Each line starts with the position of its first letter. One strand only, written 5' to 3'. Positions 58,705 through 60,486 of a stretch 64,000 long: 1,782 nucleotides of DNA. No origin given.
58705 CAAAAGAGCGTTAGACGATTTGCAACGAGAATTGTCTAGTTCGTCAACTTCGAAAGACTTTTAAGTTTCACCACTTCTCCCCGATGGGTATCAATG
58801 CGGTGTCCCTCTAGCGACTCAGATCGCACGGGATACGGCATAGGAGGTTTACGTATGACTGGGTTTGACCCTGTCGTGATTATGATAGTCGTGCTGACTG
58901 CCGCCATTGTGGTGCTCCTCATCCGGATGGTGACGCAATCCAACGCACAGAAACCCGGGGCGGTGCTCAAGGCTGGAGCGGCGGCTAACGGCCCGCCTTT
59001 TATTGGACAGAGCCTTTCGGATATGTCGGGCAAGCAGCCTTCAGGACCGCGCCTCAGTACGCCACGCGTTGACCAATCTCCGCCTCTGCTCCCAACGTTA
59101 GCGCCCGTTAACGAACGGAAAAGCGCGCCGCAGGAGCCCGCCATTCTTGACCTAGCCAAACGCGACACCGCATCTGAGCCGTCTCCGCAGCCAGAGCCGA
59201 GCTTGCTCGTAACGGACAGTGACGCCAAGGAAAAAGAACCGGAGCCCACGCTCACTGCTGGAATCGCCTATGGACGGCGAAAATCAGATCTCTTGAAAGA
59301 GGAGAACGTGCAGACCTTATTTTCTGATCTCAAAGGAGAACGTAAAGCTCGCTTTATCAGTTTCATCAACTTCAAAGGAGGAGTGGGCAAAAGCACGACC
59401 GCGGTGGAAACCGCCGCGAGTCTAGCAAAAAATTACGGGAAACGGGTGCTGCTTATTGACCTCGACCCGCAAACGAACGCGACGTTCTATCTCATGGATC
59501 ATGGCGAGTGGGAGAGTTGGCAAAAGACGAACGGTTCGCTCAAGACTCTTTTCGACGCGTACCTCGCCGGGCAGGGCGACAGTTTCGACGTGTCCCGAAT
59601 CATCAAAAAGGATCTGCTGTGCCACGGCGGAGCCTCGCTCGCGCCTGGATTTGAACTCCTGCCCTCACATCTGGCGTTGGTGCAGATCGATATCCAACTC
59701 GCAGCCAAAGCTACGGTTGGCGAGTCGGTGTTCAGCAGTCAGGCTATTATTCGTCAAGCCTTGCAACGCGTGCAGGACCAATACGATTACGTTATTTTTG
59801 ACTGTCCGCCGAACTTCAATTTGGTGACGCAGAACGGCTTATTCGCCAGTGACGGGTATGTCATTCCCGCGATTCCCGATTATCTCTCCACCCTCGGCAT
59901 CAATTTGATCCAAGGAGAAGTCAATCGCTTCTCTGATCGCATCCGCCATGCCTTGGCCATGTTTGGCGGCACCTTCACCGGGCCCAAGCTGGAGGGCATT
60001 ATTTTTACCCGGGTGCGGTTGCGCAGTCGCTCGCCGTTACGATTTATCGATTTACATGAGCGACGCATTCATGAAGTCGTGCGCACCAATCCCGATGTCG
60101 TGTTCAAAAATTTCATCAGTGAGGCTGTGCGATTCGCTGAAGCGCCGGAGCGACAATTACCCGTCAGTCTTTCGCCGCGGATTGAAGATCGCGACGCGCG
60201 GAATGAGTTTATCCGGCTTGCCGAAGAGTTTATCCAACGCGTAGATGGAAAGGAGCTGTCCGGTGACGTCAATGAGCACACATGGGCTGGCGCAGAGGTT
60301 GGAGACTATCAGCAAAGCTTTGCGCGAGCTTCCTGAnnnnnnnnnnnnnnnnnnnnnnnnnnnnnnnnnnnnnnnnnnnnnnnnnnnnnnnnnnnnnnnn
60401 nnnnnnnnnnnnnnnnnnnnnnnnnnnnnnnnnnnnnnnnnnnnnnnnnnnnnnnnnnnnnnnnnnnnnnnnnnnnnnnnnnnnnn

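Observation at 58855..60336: ParA/MinD-type ATPase with an N-terminal transmembrane helix and long Pro/Ser/Glu-rich linker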

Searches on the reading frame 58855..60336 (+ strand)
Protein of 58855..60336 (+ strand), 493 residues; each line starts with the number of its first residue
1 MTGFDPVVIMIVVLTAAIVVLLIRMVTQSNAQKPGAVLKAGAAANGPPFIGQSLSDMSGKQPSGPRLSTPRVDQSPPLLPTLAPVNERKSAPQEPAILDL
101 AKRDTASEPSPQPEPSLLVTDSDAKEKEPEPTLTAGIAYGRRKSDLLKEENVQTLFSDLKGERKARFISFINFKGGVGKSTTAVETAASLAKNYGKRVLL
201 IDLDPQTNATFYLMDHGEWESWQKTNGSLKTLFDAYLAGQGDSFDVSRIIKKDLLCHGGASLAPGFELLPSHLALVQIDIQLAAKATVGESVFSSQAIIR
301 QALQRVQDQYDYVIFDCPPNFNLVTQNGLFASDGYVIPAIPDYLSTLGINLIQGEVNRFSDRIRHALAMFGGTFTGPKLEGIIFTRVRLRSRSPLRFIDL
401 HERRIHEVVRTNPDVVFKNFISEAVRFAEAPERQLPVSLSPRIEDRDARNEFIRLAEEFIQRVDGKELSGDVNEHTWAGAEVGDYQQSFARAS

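Call 3: search_protein_families(library=pfam, proteins=[window:58855-60336:+], max_evalue=0.01)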
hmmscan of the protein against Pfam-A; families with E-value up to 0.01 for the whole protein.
window:58855-60336:+ (493 aa): 8 families
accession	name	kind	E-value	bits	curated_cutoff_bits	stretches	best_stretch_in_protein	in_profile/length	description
PF13614.12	AAA_31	-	8.1e-41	140.3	27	1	166-368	2-176/177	AAA domain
PF01656.29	CbiA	-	1.9e-18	67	25.4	1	168-437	1-125/125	CobQ/CobB/MinD/ParA nucleotide binding domain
PF09140.17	MipZ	-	2.5e-10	40.5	20.7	1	167-220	2-55/262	ATPase MipZ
PF10609.15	ParA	-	2.4e-07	30.9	27.1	1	168-204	6-41/246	NUBPL iron-transfer P-loop NTPase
PF06564.18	CBP_BcsQ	-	2.8e-07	30.7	21.3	1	284-342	91-148/234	Cellulose biosynthesis protein BcsQ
PF02374.21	ArsA_ATPase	-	1.4e-06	28.2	24.3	1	170-208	5-42/305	Anion-transporting ATPase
PF00142.24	Fer4_NifH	-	3.4e-06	27.2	25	1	173-215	7-48/271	4Fe-4S iron sulfur cluster binding proteins, NifH/frxC family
PF07015.17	VirC1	-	0.001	18.9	24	1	167-303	3-145/231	VirC1 protein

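Call 4: search_protein_families(library=ncbifam, proteins=[window:58855-60336:+], max_evalue=0.01)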
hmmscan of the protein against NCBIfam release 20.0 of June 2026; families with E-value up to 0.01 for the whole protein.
window:58855-60336:+ (493 aa): 26 families (the best 25 are shown)
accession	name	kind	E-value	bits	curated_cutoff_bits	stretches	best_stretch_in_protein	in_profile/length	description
TIGR03453.1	partition_RepA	equivalog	2.1e-21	76.2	348.45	1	152-344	91-269/387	plasmid partitioning protein RepA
NF041546.1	ParA_partition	equivalog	2.8e-18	66.2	180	2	168-210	2-43/203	ParA family partition ATPase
NF041283.1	PrgP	equivalog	4.8e-16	58.9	400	2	166-216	3-53/297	ParA superfamily DNA segregation protein PrgP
NF010443.0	PRK13869.1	subfamily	9e-16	57.6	446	1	160-344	116-286/405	plasmid-partitioning protein RepA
NF010259.0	PRK13705.1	equivalog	3.7e-15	55.8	725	1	165-347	106-275/388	plasmid-partitioning protein SopA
NF047398.1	AAA_KGGVGR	domain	4.9e-10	40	90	1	166-316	3-148/190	KGGVGR-motif variant AAA ATPase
TIGR04291.1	arsen_driv_ArsA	equivalog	1e-07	31.1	650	1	170-209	7-45/565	arsenical pump-driving ATPase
TIGR01968.1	minD_bact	equivalog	1.3e-07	31.3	212.9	1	171-204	7-39/261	septum site-determining protein MinD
TIGR01281.1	DPOR_bchL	equivalog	4.5e-07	29.5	345.15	1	172-215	6-48/268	ferredoxin:protochlorophyllide reductase (ATP-dependent) iron-sulfur ATP-binding protein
TIGR01969.1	minD_arch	subfamily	4.7e-07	29.2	201.75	1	167-204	2-38/251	cell division ATPase MinD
TIGR00345.1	GET3_arsA_TRC40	subfamily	7.7e-07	28.9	135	1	170-208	1-38/299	TRC40/GET3/ArsA family transport-energizing ATPase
TIGR01287.1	nifH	equivalog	6.5e-06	25.7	394.35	1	173-215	7-48/275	nitrogenase iron protein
TIGR01007.1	eps_fam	subfamily_domain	6.6e-06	25.8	108.05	0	165-212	17-63/204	polysaccharide biosynthesis tyrosine autokinase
NF009701.0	PRK13230.1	subfamily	7.5e-06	25.2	350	1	173-215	8-49/291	nitrogenase reductase-like protein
TIGR03371.1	cellulose_yhjQ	equivalog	1.5e-05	24.6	157.85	1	168-212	4-47/246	cellulose biosynthesis protein BcsQ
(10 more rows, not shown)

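Call 8: find_homologous_proteins(query=window:58855-60333:+, max_evalue=0.00001)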
Query window:58855-60333:+ (493 aa): 1883 proteins with E <= 0.00001 among 8000 candidates; the best 120 are listed.
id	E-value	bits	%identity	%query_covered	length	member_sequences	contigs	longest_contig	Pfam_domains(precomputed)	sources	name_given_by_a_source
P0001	7.4e-258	874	81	100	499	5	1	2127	PF00142.25,PF10609.16,PF01656.30,PF13614.13,PF09140.18,PF06564.19,PF02374.22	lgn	-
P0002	2.0e-254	863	81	100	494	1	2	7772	PF00142.25,PF10609.16,PF01656.30,PF13614.13,PF09140.18,PF06564.19,PF02374.22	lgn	-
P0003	1.6e-251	853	78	100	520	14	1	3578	PF00142.25,PF10609.16,PF01656.30,PF13614.13,PF09140.18,PF06564.19,PF02374.22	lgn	-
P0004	3.7e-250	849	79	100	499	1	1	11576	PF00142.25,PF10609.16,PF01656.30,PF13614.13,PF09140.18,PF06564.19,PF02374.22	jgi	jgi:chromosome partitioning protein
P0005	8.9e-250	847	80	100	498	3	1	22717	PF00142.25,PF10609.16,PF01656.30,PF13614.13,PF09140.18,PF06564.19,PF02374.22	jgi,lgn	jgi:chromosome partitioning protein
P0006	2.7e-249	846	77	100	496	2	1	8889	PF00142.25,PF10609.16,PF01656.30,PF13614.13,PF09140.18,PF06564.19,PF02374.22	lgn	-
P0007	1.5e-246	837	78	100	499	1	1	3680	PF00142.25,PF10609.16,PF01656.30,PF13614.13,PF09140.18,PF06564.19,PF02374.22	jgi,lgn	jgi:chromosome partitioning protein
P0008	3.6e-245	832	78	100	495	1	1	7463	PF00142.25,PF10609.16,PF01656.30,PF13614.13,PF09140.18,PF06564.19,PF02374.22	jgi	jgi:chromosome partitioning protein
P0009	8.0e-245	831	78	100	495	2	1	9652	PF00142.25,PF10609.16,PF01656.30,PF13614.13,PF09140.18,PF06564.19,PF02374.22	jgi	-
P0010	3.0e-244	829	79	100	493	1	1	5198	PF00142.25,PF10609.16,PF01656.30,PF13614.13,PF09140.18,PF06564.19,PF02374.22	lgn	-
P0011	2.4e-243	826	78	100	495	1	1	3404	PF00142.25,PF10609.16,PF01656.30,PF13614.13,PF09140.18,PF06564.19,PF02374.22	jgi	-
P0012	7.4e-242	821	77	100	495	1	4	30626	PF00142.25,PF10609.16,PF01656.30,PF13614.13,PF09140.18,PF06564.19,PF02374.22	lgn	-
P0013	7.6e-242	821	78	100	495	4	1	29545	PF00142.25,PF10609.16,PF01656.30,PF13614.13,PF09140.18,PF06564.19,PF02374.22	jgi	jgi:chromosome partitioning protein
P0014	9.7e-242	821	78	100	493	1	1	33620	PF00142.25,PF10609.16,PF01656.30,PF13614.13,PF09140.18,PF06564.19,PF02374.22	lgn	-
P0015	2.0e-239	813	77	100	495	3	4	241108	PF00142.25,PF10609.16,PF01656.30,PF13614.13,PF09140.18,PF06564.19,PF02374.22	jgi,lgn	jgi:chromosome partitioning protein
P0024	5.3e-190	650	62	100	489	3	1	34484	PF00142.25,PF10609.16,PF01656.30,PF13614.13,PF09140.18,PF06564.19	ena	-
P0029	1.3e-181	623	59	100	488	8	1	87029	PF00142.25,PF10609.16,PF01656.30,PF13614.13,PF09140.18,PF06564.19,PF02374.22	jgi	jgi:chromosome partitioning protein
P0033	3.6e-178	611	79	69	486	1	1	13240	PF00142.25,PF10609.16,PF01656.30,PF13614.13,PF09140.18,PF06564.19,PF02374.22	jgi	jgi:chromosome partitioning protein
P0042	5.7e-156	538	58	95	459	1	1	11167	PF00142.25,PF10609.16,PF01656.30,PF13614.13,PF09140.18,PF06564.19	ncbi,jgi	-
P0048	3.1e-150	519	62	76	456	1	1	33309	PF00142.25,PF10609.16,PF01656.30,PF13614.13,PF07015.18,PF09140.18,PF06564.19,PF02374.22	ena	-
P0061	3.7e-79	285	46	61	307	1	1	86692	PF10609.16,PF01656.30,PF13614.13,PF09140.18,PF06564.19,PF02374.22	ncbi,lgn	-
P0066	7.9e-76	274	46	61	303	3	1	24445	PF10609.16,PF01656.30,PF13614.13,PF09140.18,PF02374.22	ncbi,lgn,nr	ncbi:MAG: ParA family protein [candidate division NC10 bacterium]|nr:ParA family protein [candidate 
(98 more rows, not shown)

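Call 12: search_solved_structures(query=window:58855-60333:+, max_evalue=0.00001)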
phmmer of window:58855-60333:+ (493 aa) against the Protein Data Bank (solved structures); distinct sequences matched with E-value up to 0.00001: 16.
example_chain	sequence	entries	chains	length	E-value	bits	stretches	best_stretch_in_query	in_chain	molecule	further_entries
1wcv_1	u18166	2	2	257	9.9e-18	67.4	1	164-213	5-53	SEGREGATION PROTEIN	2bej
2bek_A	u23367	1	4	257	1.4e-16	63.6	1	164-213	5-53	SEGREGATION PROTEIN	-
8ray_B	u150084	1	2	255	1.6e-16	63.4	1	297-386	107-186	ParA family protein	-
6iub_A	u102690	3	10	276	7.5e-16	61.2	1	161-358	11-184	SpoOJ regulator (Soj)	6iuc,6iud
8jmj_A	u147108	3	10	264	2.2e-14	56.4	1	166-358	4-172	SpoOJ regulator (Soj)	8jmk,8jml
4pfs_A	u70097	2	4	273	9.7e-14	54.2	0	165-213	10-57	Cobyrinic Acid a,c-diamide synthase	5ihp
5if9_A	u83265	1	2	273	1.1e-13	54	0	165-213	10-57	Cobyrinic Acid a,c-diamide synthase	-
5u1j_B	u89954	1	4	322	3.1e-11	46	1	165-395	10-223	Uncharacterized protein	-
5k5z_A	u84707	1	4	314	5e-11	45.3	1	165-395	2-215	ParA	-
3k9g_A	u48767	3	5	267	6e-11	45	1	161-352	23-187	PF-32 protein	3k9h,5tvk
3pg5_A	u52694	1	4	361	1.4e-10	43.8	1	166-345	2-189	Uncharacterized protein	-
3ez9_A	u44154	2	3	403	2e-09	40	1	164-342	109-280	ParA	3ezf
7npd_A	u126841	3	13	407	2.6e-08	36.3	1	161-343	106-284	Walker A-type ATPase | AAA family ATPase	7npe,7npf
7dut_A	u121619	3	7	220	4.2e-08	35.6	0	168-211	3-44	SOJ protein (Soj)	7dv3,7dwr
6non_A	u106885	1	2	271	2.3e-06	29.9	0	170-214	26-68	Cobyrinic acid ac-diamide synthase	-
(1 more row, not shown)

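Call 13: find_encoding_contigs(protein=P0015, flank=10000, max_places=2)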
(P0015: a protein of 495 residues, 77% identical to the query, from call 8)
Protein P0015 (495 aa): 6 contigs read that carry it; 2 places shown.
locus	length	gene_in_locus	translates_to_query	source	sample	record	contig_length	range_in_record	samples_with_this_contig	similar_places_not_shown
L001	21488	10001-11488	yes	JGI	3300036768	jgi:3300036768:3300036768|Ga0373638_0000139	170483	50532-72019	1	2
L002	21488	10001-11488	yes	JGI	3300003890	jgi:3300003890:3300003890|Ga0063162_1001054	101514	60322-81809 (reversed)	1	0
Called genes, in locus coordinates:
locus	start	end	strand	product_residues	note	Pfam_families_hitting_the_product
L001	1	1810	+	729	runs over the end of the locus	PF00672:HAMP, PF00015:MCPsignal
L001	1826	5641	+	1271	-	PF01627:Hpt, PF02518:HATPase_c, PF01584:CheW, PF00072:Response_reg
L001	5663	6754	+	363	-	PF00072:Response_reg, PF01339:CheB_methylest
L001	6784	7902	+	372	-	PF00072:Response_reg, PF23198:PDE8A_N (faint), PF00072:Response_reg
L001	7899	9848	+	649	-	PF02518:HATPase_c, PF00072:Response_reg, PF01627:Hpt (weak)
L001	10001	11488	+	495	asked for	PF00142:Fer4_NifH (weak), PF01656:CbiA, PF02374:ArsA_ATPase (faint), PF06564:CBP_BcsQ (faint), PF09140:MipZ (weak), PF10609:ParA (weak), PF13614:AAA_31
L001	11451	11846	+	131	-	-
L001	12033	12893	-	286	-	PF02518:HATPase_c, PF00072:Response_reg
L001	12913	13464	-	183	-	PF07700:HNOB, PF02830:V4R (weak)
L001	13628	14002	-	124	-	-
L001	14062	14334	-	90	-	-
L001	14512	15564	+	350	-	PF04909:Amidohydro_2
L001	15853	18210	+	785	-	PF03176:MMPL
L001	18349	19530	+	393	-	PF02771:Acyl-CoA_dh_N, PF02770:Acyl-CoA_dh_M, PF00441:Acyl-CoA_dh_1, PF08028:Acyl-CoA_dh_2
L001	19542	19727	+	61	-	-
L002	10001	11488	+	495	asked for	PF00142:Fer4_NifH (weak), PF01656:CbiA, PF02374:ArsA_ATPase (faint), PF06564:CBP_BcsQ (faint), PF09140:MipZ (weak), PF10609:ParA (weak), PF13614:AAA_31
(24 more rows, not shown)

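Call 14: find_encoding_contigs(protein=P0029, flank=10000, max_places=2)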
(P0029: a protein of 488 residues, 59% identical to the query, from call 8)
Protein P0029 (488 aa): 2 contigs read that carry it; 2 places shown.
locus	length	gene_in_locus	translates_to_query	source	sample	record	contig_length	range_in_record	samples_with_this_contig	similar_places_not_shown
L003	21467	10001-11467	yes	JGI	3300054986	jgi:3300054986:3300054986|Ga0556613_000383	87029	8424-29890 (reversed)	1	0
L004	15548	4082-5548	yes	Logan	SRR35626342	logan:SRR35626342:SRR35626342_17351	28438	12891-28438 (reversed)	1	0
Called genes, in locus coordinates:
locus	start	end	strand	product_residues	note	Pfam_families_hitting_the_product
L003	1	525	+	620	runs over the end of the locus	PF01134:GIDA, PF12831:FAD_oxidored, PF21680:GIDA_C_1st, PF13932:SAM_GIDA_C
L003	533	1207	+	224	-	PF02527:GidB, PF13847:Methyltransf_31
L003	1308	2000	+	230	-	-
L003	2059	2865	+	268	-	PF00142:Fer4_NifH (weak), PF01656:CbiA, PF06564:CBP_BcsQ, PF09140:MipZ (faint), PF10609:ParA (weak), PF13614:AAA_31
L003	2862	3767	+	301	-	PF02195:ParB_N, PF17762:HTH_ParB, PF23552:ParB_C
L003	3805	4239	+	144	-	PF00430:ATP-synt_B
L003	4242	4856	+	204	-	PF00430:ATP-synt_B, PF05405:Mt_ATP-synt_B (weak)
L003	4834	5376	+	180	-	PF00213:OSCP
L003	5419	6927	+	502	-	PF02874:ATP-synt_ab_N, PF00006:ATP-synt_ab, PF00306:ATP-synt_ab_C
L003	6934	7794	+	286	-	PF00231:ATP-synt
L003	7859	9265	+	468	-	PF02874:ATP-synt_ab_N, PF00006:ATP-synt_ab, PF22919:ATP-synt_VA_C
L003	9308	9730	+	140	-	PF02823:ATP-synt_DE_N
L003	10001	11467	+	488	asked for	PF00142:Fer4_NifH (faint), PF01656:CbiA, PF02374:ArsA_ATPase (faint), PF06564:CBP_BcsQ (faint), PF09140:MipZ (weak), PF10609:ParA (weak), PF13614:AAA_31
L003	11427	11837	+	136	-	-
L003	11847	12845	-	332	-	PF00493:MCM (weak), PF20030:bpMoxR, PF00004:AAA (weak), PF07726:AAA_3, PF07728:AAA_5, PF17863:AAA_lid_2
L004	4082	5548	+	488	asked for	PF00142:Fer4_NifH (faint), PF01656:CbiA, PF02374:ArsA_ATPase (faint), PF06564:CBP_BcsQ (faint), PF09140:MipZ (weak), PF10609:ParA (weak), PF13614:AAA_31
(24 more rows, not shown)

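Call 15: find_encoding_contigs(protein=P0048, flank=10000, max_places=2)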
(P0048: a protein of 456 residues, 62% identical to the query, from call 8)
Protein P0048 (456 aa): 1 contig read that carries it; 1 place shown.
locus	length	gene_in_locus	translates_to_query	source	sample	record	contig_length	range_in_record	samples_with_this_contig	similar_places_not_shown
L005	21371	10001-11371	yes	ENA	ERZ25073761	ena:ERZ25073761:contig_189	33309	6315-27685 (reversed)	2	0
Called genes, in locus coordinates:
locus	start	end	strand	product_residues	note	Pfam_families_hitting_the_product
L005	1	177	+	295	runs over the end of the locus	PF02195:ParB_N, PF17762:HTH_ParB, PF23552:ParB_C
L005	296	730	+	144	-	PF00430:ATP-synt_B, PF01442:Apolipoprotein (weak)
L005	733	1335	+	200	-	PF00430:ATP-synt_B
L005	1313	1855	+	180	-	PF00213:OSCP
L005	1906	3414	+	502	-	PF02874:ATP-synt_ab_N, PF00006:ATP-synt_ab, PF00306:ATP-synt_ab_C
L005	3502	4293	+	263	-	PF00231:ATP-synt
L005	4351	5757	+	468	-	PF02874:ATP-synt_ab_N, PF00006:ATP-synt_ab, PF22919:ATP-synt_VA_C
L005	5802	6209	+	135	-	PF02823:ATP-synt_DE_N, PF00401:ATP-synt_DE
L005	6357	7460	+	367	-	PF01264:Chorismate_synt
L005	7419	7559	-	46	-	-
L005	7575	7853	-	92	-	-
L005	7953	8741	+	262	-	PF13476:AAA_23 (weak), PF00005:ABC_tran, PF13304:AAA_21 (faint)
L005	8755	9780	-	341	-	PF04909:Amidohydro_2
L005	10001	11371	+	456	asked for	PF00142:Fer4_NifH (faint), PF01656:CbiA, PF02374:ArsA_ATPase (faint), PF06564:CBP_BcsQ (faint), PF07015:VirC1 (weak), PF09140:MipZ (weak), PF10609:ParA, PF13614:AAA_31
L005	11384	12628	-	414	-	PF13000:Acatn, PF07690:MFS_1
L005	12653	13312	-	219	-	PF00730:HhH-GPD, PF00633:HHH (weak)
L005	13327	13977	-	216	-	PF10294:Methyltransf_16, PF05175:MTS, PF06325:PrmA, PF13847:Methyltransf_31, PF13649:Methyltransf_25 (weak)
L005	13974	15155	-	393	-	PF02771:Acyl-CoA_dh_N, PF02770:Acyl-CoA_dh_M, PF00441:Acyl-CoA_dh_1, PF08028:Acyl-CoA_dh_2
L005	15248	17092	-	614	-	PF01019:G_glu_transpept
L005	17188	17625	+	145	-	PF00436:SSB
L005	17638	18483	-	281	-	PF13452:FAS1_DH_region, PF22622:MFE-2_hydrat-2_N, PF01575:MaoC_dehydratas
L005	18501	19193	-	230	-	PF20582:UPF0758_N, PF14520:HHH_5 (faint), PF00633:HHH (weak), PF04002:RadC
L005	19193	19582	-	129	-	PF01894:YjbQ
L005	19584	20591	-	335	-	PF03734:YkuD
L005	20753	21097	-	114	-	-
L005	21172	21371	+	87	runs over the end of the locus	-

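Call 19: find_encoding_contigs(protein=P0061, flank=8000, max_places=2)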
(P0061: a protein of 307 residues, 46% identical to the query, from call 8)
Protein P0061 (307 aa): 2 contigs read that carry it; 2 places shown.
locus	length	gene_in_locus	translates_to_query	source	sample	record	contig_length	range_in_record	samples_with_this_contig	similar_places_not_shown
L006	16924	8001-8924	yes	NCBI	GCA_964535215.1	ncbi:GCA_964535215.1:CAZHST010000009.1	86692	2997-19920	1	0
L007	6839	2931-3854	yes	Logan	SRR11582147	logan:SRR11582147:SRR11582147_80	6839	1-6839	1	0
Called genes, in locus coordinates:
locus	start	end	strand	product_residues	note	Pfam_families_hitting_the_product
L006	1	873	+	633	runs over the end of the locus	PF04290:DctQ, PF06808:DctM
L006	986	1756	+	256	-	PF00106:adh_short, PF08659:KR, PF13561:adh_short_C2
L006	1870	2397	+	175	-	PF13924:Lipocalin_5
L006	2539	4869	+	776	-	PF01315:Ald_Xan_dh_C, PF02738:MoCoBD_1, PF20256:MoCoBD_2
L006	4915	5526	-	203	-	PF00156:Pribosyltran (weak)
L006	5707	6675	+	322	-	PF08240:ADH_N, PF00107:ADH_zinc_N, PF13602:ADH_zinc_N_2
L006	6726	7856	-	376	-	PF11141:DUF2914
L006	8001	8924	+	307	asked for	PF01656:CbiA, PF02374:ArsA_ATPase (weak), PF06564:CBP_BcsQ (weak), PF09140:MipZ (weak), PF10609:ParA (weak), PF13614:AAA_31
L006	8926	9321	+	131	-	-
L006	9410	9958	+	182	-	-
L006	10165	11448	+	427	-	PF25917:BSH_RND, PF25973:BSH_CzcB, PF25881:HH_YBHG (weak), PF25990:Beta-barrel_YknX, PF26002:Beta-barrel_AprE (faint), PF25954:Beta-barrel_RND_2, PF25989:YknX_C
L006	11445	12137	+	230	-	PF00005:ABC_tran, PF02463:SMC_N (faint), PF13304:AAA_21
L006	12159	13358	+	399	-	PF12704:MacB_PCD, PF02687:FtsX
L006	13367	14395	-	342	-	PF02775:TPP_enzyme_C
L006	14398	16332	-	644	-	PF01558:POR, PF01855:POR_N, PF17147:PFOR_II (weak)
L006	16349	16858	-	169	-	PF00571:CBS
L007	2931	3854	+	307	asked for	PF01656:CbiA, PF02374:ArsA_ATPase (weak), PF06564:CBP_BcsQ (weak), PF09140:MipZ (weak), PF10609:ParA (weak), PF13614:AAA_31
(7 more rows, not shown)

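Call 20: find_encoding_contigs(protein=P0066, flank=8000, max_places=2)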
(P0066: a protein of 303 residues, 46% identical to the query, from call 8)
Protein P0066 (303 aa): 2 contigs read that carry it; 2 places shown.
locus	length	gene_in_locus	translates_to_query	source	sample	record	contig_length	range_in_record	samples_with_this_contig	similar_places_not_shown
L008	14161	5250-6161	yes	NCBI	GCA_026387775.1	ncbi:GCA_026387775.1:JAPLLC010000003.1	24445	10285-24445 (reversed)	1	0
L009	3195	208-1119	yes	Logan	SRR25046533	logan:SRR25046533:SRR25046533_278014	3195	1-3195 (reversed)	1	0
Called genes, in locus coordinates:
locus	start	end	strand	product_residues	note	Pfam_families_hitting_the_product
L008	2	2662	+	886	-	PF01326:PPDK_N, PF00391:PEP-utilizers, PF02896:PEP-utilizers_C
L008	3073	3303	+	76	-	-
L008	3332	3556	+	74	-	PF07927:HicA_toxin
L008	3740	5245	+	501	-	PF02518:HATPase_c (weak), PF13589:HATPase_c_3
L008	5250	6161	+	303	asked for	PF01656:CbiA, PF02374:ArsA_ATPase (weak), PF09140:MipZ (faint), PF10609:ParA (faint), PF13614:AAA_31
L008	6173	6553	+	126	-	-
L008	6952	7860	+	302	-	PF26340:DNA-SBD_ScoMcrA (weak), PF13391:HNH_2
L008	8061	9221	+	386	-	PF00465:Fe-ADH, PF13685:Fe-ADH_2, PF25137:ADH_Fe_C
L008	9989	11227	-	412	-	PF01546:Peptidase_M20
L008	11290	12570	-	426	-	PF06808:DctM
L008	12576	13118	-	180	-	PF04290:DctQ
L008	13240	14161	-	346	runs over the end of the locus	PF03480:DctP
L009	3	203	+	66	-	?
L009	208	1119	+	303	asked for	PF01656:CbiA, PF02374:ArsA_ATPase (weak), PF09140:MipZ (faint), PF10609:ParA (faint), PF13614:AAA_31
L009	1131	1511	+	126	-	-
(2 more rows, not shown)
